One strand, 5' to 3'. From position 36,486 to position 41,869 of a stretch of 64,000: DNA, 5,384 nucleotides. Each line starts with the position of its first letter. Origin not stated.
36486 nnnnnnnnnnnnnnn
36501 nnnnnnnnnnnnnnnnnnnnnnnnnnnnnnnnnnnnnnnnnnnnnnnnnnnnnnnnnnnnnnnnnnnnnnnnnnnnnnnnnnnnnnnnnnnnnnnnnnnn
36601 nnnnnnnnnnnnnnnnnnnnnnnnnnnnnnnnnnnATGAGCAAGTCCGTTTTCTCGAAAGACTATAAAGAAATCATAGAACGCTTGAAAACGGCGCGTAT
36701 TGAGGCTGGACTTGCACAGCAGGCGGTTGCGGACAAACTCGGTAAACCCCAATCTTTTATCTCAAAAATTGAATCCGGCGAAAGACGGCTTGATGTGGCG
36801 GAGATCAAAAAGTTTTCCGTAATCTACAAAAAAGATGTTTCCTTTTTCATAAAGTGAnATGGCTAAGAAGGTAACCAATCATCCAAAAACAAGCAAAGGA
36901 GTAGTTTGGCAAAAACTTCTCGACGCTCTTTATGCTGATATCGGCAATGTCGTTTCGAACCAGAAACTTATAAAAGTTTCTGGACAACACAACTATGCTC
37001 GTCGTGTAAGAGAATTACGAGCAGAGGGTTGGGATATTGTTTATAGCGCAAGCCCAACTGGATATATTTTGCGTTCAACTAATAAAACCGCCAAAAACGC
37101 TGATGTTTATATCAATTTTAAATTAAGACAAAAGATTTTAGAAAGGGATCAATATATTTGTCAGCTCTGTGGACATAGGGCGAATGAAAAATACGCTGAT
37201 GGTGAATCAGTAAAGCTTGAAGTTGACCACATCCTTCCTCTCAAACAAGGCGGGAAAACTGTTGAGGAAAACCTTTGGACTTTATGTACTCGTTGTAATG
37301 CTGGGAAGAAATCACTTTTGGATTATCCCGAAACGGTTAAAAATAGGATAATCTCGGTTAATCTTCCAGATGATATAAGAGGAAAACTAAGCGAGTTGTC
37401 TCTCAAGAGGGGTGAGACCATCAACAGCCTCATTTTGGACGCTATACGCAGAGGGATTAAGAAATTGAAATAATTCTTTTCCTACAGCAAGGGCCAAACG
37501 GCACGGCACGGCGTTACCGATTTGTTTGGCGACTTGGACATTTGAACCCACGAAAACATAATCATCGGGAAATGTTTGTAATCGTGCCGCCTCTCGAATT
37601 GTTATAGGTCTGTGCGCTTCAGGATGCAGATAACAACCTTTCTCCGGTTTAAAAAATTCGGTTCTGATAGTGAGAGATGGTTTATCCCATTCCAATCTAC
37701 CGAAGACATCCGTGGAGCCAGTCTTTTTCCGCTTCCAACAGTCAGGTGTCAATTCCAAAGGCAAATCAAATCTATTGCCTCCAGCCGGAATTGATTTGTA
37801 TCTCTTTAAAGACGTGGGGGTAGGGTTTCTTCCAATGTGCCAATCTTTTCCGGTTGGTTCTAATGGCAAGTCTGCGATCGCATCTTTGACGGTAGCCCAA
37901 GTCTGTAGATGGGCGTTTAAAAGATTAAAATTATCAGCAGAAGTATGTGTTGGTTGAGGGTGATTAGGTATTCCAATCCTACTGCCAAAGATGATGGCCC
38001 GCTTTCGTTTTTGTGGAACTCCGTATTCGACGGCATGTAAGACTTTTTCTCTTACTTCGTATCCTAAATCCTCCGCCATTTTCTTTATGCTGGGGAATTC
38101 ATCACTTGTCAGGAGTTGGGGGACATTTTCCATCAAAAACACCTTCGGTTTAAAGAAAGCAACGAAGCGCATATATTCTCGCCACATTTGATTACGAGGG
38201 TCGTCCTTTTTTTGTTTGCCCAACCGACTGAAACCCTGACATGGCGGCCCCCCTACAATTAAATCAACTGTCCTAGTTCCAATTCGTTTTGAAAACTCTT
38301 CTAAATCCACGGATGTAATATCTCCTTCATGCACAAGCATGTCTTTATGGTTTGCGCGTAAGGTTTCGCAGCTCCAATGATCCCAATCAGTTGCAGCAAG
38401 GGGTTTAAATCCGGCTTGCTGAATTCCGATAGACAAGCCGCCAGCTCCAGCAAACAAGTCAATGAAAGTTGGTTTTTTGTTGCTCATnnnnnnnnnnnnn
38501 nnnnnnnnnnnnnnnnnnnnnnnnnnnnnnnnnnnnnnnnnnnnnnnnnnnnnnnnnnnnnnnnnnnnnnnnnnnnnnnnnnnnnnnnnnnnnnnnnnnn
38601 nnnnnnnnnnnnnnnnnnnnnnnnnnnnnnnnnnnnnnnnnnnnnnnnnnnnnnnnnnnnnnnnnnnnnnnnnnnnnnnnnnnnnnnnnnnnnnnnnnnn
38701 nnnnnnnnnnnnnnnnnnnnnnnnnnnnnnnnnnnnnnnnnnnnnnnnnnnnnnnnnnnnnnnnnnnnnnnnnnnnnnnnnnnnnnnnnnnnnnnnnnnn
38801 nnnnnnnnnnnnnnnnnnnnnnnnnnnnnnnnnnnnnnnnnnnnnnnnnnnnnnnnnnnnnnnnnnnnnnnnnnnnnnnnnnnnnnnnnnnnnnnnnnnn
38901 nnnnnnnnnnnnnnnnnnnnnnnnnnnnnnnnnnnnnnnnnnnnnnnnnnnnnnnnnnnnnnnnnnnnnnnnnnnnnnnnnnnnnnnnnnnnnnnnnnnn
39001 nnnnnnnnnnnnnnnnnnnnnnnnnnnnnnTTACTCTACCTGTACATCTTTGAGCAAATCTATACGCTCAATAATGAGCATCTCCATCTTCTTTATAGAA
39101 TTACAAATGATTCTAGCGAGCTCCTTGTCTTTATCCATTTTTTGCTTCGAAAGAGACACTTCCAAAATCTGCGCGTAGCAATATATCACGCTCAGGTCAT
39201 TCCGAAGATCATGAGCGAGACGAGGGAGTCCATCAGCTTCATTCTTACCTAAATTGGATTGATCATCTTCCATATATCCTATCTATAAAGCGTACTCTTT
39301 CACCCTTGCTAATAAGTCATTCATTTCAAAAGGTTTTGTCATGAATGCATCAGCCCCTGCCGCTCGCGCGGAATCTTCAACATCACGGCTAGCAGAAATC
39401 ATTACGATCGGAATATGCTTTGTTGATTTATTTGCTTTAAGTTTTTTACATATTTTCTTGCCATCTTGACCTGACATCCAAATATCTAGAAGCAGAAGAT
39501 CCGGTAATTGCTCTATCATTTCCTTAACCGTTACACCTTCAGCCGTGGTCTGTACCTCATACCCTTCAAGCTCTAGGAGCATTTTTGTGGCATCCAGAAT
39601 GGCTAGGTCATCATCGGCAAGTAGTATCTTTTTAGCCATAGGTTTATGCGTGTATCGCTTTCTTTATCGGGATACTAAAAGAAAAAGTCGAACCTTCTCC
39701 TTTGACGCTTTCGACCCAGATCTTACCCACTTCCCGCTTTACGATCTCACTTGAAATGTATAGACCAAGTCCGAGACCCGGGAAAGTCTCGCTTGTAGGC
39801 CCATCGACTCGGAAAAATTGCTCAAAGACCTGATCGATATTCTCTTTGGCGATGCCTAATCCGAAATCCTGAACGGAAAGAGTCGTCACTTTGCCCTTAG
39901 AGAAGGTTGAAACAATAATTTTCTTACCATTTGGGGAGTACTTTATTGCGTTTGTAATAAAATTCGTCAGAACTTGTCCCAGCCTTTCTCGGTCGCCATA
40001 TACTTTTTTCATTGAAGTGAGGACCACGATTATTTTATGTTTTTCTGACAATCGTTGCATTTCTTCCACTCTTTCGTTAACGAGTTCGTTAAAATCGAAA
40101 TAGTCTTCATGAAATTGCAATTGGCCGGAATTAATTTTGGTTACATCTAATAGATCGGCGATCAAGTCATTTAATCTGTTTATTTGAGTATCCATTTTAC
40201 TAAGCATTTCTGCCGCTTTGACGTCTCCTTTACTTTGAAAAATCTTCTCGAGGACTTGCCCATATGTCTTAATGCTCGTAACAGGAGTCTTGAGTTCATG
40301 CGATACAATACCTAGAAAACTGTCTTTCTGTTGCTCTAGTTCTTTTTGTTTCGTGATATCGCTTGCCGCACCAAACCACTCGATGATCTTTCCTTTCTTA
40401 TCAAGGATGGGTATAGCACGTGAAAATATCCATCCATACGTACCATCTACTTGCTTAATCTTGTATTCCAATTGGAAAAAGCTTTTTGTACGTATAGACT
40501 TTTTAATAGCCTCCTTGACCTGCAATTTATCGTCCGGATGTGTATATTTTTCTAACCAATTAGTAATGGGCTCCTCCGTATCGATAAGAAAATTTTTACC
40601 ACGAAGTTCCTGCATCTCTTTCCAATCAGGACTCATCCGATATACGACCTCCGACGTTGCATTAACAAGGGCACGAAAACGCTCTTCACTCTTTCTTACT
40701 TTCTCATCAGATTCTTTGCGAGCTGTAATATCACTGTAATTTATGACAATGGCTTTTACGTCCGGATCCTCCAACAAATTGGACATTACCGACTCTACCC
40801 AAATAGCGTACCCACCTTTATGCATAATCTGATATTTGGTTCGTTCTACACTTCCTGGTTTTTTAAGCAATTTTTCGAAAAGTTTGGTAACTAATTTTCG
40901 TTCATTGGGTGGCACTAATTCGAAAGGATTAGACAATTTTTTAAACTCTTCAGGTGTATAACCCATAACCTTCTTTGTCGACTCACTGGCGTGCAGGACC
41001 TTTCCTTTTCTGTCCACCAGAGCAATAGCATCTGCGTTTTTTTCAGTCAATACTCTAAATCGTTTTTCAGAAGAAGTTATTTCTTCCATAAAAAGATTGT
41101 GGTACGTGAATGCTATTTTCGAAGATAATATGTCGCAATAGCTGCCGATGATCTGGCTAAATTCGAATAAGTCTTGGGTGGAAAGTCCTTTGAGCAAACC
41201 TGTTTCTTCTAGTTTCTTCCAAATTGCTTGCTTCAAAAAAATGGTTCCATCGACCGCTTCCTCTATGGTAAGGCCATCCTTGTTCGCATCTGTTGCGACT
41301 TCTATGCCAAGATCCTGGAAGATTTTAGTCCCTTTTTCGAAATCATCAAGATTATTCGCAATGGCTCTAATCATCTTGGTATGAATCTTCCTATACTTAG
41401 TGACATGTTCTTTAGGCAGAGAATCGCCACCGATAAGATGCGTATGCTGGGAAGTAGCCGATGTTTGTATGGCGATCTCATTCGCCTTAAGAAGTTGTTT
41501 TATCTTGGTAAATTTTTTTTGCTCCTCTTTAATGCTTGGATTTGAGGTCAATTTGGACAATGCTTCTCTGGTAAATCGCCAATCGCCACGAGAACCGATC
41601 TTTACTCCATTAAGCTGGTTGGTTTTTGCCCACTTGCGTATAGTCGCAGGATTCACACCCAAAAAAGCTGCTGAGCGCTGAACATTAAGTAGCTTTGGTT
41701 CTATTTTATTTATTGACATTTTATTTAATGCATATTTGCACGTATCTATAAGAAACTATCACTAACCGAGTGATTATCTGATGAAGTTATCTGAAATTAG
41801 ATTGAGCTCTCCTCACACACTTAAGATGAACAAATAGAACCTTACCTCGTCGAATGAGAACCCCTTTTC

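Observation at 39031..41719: HTH-PAS histidine kinase, receiver and HisKA-only gene cluster with an in-frame TAG between the receiver and HisKA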

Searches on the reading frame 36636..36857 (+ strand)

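Call 3: search_protein_families(library=pfam, proteins=[window:36636-36857:+], max_evalue=0.1)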
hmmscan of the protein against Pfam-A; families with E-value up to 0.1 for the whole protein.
window:36636-36857:+ (73 aa): 7 families
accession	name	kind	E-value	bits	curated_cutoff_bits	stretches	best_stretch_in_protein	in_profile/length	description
PF01381.28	HTH_3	-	4.1e-12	46.4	23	1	17-70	1-54/55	Helix-turn-helix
PF13560.12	HTH_31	-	1.2e-07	32.3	27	1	15-64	4-54/64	Helix-turn-helix domain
PF12844.13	HTH_19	-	4.6e-07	30.1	30.2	1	15-52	2-39/64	Helix-turn-helix domain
PF09183.16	DUF1947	-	0.0078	16.8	22.5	0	43-72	22-50/65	Domain of unknown function (DUF1947)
PF13413.12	HTH_25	-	0.011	15.9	24.6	1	16-48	1-33/62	Helix-turn-helix domain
PF00157.23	Pou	-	0.082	13.3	27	0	8-37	4-33/72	Pou domain - N-terminal to homeobox domain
PF08535.16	KorB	-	0.093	13.1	22.3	0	24-44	2-22/89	KorB domain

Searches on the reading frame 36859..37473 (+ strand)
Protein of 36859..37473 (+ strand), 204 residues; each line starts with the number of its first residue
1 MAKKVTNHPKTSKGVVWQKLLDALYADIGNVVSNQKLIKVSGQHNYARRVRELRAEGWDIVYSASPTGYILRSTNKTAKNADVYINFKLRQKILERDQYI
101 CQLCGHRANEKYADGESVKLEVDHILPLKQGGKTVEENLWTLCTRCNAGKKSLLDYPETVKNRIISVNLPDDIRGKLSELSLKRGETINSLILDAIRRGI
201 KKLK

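Call 3: search_protein_families(library=pfam, proteins=[window:36859-37473:+], max_evalue=0.1)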
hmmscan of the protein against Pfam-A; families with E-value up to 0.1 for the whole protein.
window:36859-37473:+ (204 aa): 5 families
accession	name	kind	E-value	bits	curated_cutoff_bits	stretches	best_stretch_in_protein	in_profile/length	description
PF01844.29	HNH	-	4.6e-11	43.1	21.4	1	101-151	1-45/47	HNH endonuclease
PF14279.12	HNH_5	-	2e-08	34.5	27.5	1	101-155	1-48/56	HNH endonuclease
PF02945.21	Endonuclease_7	-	0.00031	21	23.6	1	85-162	10-75/82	Recombination endonuclease VII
PF23145.1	Zf_2nd_IFT121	-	0.028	14.5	25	0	92-114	9-32/45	IFT121, second zinc finger domain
PF19148.5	DUF5830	-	0.038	14.4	26.8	1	59-112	38-90/114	Family of unknown function (DUF5830)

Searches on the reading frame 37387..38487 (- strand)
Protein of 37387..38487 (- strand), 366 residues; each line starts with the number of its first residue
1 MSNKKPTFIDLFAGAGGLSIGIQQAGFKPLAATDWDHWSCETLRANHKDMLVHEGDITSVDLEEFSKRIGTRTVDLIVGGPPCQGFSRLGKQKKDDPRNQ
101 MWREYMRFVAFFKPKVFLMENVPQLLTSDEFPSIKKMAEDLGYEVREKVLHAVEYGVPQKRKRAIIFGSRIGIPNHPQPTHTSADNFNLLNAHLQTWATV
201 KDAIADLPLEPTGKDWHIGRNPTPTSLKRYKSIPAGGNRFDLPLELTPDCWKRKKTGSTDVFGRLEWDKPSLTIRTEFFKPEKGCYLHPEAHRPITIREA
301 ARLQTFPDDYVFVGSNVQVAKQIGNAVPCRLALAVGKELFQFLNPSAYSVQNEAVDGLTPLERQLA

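Call 3: search_protein_families(library=pfam, proteins=[window:37387-38487:-], max_evalue=0.1)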
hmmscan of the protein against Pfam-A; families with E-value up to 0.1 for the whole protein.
window:37387-38487:- (366 aa): 6 families
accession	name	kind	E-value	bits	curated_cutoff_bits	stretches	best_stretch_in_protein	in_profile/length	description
PF00145.23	DNA_methylase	-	4e-74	250.4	22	1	7-340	2-323/324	C-5 cytosine-specific DNA methylase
PF09445.16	Methyltransf_15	-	0.0016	18.5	22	1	8-93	4-91/165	RNA cap guanine-N2 methyltransferase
PF03602.21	Cons_hypoth95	-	0.0025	18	24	1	5-82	42-122/182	Conserved hypothetical protein 95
PF01189.24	Methyltr_RsmB-F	-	0.01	15.9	27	1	7-93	11-99/199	16S rRNA methyltransferase RsmB/F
PF05175.20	MTS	-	0.023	14.8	23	1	5-83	32-108/170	Methyltransferase small domain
PF06325.19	PrmA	-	0.043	13.7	22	1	4-78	161-231/296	Ribosomal protein L11 methyltransferase (PrmA)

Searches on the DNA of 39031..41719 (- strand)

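Call 94: search_dna_similar(query=window:39031-41719:-, collection=plasmids, mode=distant, max_rows=5)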
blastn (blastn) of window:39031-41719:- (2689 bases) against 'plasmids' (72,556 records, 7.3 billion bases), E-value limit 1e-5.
Records with a match: 7; places in all: 8; records where one place covers at least 80% of the query: 0.
Best place of each record, by identity: 80-90% 1; 60-80% 6.
By first word of the organism name: Haloterrigena 3; Natrinema 2; Natronorubrum 1; Halopiger 1.
By predicted mobility (MOB-suite, as given by PLSDB): non-mobilizable 7.
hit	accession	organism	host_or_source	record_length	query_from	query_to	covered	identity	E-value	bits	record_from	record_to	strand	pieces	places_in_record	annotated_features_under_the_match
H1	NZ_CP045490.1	Natronorubrum aibiense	single cell,Xinjiang Aibi Salt Lake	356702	1027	1367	13%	68.3%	2e-26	129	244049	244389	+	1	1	PAS domain S-box protein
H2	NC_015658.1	Halopiger xanaduensis SH-6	sediment of Lake Shangmatala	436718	1029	1367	13%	66.7%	3e-18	103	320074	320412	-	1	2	ATP-binding protein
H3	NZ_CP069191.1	Haloterrigena salifodinae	Salt Microbe,Salt Mine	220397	1027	1367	13%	65.4%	8e-13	84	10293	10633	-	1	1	ATP-binding protein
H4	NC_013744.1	Haloterrigena turkmenica DSM 5511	-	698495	1027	1367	13%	64.5%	2e-8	71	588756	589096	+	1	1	ATP-binding protein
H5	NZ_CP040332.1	Natrinema versiforme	-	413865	1028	1367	13%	64.4%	7e-8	69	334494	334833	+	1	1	ATP-binding protein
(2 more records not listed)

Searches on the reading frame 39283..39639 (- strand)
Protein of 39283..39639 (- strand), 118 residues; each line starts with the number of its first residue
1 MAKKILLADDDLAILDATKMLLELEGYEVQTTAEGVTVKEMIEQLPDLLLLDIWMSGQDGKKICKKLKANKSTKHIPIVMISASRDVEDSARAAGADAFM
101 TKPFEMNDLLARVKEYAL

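Call 3: search_protein_families(library=pfam, proteins=[window:39283-39639:-], max_evalue=0.1)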
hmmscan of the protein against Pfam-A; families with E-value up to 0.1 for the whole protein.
window:39283-39639:- (118 aa): 3 families
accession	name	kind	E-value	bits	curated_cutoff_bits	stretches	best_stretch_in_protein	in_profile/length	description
PF00072.30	Response_reg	-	9.5e-23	80.9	30.2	1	5-114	1-111/111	Response regulator receiver domain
PF24896.1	Receiver_CRE1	-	0.046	14.4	27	1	43-107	57-125/136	AHK4/CRE1/WOL first receiver domain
PF23198.2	PDE8A_N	-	0.097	13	29.6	1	26-89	34-99/147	PDE8A-like, N-terminal domain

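Call 56: search_protein_families(library=ncbifam, proteins=[window:39283-39639:-], max_evalue=0.01)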
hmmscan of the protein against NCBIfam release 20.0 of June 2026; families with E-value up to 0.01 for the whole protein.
window:39283-39639:- (118 aa): 95 families (the best 25 are shown)
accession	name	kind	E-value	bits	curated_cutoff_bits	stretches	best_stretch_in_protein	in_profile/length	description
TIGR02154.1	PhoB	equivalog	5.1e-25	88.1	296.2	1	1-114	1-117/226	phosphate regulon transcriptional regulator PhoB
NF007135.0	PRK09581.1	equivalog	1.3e-24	86.9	474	1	1-114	1-117/457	PleD family two-component system response regulator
NF040689.1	MtrAB_MtrA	equivalog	2.2e-23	82.8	300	1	5-114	1-110/219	MtrAB system response regulator MtrA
NF041733.1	resp_reg_CseB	equivalog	4.7e-22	78.5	350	1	4-114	2-112/228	two-component system response regulator CseB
NF053854.1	RespRegPhoBBctds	equivalog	3.6e-21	75.6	270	1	5-114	1-112/225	two-component system response regulator PhoB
NF045944.1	ResRegRpaBCyano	equivalog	3.1e-20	72.5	330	1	6-114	1-109/229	response regulator transcription factor RpaB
NF040534.1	resp_reg_YycF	equivalog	3.1e-20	72.4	340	1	3-114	1-112/231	response regulator YycF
NF045717.1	DVU0259_DivK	exception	8e-20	71.2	160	1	1-115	1-114/117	DVU0259 family response regulator domain-containing protein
NF007005.1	PRK09468.1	equivalog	1.8e-19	70.1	331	1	2-114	3-116/237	osmolarity response regulator transcription factor OmpR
NF007546.0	PRK10161.1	equivalog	1.1e-18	67.7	471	1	1-114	1-117/229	phosphate response regulator transcription factor PhoB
NF008199.0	PRK10955.1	equivalog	6.2e-17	62.3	341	1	3-114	2-112/232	envelope stress response regulator transcription factor CpxR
NF008034.0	PRK10766.1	equivalog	3e-16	59.6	275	1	1-115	1-115/231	two-component system response regulator TorR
NF033120.0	vanR_FM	exception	4.5e-16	59.2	460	1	4-114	5-115/231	vancomycin resistance response regulator transcription factor, VanR-F/VanR-M family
NF047793.1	ResRegPgtA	equivalog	6e-16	58.3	650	1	3-115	6-119/414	two-component system response regulator PgtA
NF051870.1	NAssimRespRegNtrX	equivalog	1.1e-15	57.5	600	1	3-114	2-116/452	nitrogen assimilation response regulator NtrX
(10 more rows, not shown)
